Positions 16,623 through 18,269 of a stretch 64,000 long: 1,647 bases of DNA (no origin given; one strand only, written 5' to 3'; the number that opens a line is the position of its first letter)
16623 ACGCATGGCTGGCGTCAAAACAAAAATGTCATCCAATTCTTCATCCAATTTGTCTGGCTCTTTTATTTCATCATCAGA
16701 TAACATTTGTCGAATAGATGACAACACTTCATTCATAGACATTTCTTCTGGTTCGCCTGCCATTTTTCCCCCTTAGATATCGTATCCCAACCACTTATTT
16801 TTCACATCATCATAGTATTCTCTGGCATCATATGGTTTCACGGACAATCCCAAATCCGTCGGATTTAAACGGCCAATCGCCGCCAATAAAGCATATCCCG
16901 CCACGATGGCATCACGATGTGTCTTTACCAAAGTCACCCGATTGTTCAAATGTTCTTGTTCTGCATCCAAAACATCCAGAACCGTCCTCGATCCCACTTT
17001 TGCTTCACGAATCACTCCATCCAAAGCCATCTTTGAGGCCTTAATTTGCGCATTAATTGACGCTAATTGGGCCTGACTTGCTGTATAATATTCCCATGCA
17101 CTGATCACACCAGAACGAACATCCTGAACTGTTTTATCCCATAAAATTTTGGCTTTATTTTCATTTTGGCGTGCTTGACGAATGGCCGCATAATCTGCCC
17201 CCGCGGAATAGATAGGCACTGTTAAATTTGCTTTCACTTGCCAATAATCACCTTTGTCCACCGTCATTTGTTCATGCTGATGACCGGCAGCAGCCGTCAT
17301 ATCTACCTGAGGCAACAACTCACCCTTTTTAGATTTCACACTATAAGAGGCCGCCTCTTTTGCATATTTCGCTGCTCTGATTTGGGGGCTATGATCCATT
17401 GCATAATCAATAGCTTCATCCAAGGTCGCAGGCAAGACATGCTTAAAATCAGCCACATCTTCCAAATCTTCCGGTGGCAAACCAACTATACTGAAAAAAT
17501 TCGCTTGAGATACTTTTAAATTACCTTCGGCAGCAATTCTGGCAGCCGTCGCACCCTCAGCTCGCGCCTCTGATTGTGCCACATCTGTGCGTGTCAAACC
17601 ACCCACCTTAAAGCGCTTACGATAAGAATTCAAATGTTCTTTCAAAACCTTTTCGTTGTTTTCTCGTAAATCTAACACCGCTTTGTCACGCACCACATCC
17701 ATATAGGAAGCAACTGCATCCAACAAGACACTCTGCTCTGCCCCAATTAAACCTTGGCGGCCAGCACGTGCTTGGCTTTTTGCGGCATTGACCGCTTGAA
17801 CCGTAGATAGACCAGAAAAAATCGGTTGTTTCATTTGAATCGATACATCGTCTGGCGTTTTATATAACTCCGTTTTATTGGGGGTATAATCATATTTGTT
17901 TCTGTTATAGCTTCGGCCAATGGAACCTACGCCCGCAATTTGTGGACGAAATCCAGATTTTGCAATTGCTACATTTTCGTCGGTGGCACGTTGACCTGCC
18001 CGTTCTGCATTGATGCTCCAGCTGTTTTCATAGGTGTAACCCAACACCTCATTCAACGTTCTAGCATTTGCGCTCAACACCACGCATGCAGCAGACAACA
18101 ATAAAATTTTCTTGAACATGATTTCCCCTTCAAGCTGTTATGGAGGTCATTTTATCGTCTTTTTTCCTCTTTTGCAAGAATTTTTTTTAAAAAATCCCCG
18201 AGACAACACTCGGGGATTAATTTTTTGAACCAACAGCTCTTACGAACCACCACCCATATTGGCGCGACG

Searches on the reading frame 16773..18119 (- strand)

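Call 57: search_protein_families(library=pfam, proteins=[window:16773-18119:-], max_evalue=0.001)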
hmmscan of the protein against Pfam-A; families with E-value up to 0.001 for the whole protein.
window:16773-18119:- (448 aa): 1 family
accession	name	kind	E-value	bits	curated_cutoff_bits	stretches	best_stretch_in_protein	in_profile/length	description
PF02321.23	OEP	-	1.6e-56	191.5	22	2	233-416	1-187/187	Outer membrane efflux protein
